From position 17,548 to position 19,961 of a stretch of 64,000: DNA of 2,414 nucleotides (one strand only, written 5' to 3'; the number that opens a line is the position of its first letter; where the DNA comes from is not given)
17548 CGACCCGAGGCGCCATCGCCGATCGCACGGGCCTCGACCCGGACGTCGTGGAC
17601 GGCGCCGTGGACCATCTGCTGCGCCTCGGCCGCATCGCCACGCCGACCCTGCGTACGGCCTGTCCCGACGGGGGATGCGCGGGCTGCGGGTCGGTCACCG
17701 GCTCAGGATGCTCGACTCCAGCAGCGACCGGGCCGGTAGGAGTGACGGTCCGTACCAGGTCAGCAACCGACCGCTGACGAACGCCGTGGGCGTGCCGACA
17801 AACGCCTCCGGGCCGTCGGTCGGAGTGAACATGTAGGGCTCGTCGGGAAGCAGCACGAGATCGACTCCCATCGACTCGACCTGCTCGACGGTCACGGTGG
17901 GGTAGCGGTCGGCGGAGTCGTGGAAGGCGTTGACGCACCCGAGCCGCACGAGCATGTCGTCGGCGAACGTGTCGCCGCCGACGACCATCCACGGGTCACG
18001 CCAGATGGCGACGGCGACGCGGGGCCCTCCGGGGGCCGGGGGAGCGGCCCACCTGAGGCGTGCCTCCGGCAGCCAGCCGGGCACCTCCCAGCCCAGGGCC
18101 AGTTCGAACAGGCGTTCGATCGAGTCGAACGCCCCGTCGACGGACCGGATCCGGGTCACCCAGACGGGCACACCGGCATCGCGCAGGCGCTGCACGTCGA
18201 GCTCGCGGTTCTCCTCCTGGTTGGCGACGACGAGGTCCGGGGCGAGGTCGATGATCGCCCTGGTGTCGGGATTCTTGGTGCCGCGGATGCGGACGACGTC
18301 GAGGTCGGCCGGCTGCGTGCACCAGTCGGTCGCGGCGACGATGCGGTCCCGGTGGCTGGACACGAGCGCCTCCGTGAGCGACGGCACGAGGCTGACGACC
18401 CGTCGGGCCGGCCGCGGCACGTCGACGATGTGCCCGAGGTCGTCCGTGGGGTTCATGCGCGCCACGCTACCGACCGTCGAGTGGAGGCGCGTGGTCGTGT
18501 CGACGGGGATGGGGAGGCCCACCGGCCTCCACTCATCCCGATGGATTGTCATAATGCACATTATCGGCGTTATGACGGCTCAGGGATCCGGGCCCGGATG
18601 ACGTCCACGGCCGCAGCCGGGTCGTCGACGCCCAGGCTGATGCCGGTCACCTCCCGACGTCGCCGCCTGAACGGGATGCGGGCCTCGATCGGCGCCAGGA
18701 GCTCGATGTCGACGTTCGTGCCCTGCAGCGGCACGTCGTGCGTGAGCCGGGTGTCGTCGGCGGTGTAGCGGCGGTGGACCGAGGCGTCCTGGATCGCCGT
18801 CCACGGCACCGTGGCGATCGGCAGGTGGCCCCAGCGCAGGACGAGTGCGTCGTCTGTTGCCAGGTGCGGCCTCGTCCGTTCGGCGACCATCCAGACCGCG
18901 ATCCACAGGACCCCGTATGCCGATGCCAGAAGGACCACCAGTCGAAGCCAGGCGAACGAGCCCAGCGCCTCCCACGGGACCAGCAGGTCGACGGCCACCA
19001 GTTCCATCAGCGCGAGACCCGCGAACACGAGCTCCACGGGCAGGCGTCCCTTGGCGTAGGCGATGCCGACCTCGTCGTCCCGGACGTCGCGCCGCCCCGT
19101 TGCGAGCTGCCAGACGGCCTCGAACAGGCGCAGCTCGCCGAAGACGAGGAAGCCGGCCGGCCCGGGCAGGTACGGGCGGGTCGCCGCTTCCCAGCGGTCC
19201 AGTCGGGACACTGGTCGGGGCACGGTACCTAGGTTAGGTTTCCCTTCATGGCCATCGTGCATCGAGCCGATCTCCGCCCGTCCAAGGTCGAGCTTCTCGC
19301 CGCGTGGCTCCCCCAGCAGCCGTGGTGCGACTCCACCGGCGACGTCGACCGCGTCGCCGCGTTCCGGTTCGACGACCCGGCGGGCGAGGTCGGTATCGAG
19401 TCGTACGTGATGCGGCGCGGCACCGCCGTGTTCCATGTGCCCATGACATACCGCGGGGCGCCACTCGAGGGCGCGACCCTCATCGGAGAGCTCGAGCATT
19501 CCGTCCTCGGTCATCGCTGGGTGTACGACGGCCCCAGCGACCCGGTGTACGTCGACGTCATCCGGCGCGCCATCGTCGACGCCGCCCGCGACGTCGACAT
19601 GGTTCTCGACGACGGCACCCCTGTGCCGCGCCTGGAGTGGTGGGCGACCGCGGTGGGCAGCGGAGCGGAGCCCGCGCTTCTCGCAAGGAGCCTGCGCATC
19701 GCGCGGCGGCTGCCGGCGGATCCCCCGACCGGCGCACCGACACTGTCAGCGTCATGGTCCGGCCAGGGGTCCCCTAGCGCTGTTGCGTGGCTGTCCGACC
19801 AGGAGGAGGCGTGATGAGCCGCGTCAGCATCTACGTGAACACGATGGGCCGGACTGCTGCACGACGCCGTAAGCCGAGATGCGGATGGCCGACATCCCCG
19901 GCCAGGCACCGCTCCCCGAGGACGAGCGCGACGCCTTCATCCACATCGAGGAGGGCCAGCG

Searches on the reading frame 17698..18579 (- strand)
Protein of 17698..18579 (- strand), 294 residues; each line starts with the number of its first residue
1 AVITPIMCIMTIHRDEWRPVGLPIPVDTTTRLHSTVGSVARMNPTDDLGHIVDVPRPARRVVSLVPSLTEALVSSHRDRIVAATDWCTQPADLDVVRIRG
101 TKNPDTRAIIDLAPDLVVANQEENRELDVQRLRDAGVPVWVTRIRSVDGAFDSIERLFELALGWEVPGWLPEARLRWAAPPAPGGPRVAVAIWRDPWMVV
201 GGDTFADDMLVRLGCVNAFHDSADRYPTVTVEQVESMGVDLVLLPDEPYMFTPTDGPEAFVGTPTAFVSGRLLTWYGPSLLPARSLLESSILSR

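Call 41: search_protein_families(library=pfam, proteins=[window:17698-18579:-], max_evalue=0.0001)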
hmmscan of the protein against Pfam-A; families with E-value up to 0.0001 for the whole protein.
window:17698-18579:- (294 aa): 1 family
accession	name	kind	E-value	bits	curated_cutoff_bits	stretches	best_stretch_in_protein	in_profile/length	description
PF01497.23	Peripla_BP_2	-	4.2e-07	30.1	27.5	0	76-140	17-84/235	Periplasmic binding protein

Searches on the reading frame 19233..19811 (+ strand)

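Call 41: search_protein_families(library=pfam, proteins=[window:19233-19811:+], max_evalue=0.0001)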
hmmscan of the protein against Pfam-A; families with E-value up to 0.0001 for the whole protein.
window:19233-19811:+ (193 aa): 1 family
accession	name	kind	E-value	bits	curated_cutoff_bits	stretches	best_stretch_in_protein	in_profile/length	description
PF18085.6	Mak_N_cap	-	1.9e-22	80.5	22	1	25-103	1-87/87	Maltokinase N-terminal cap domain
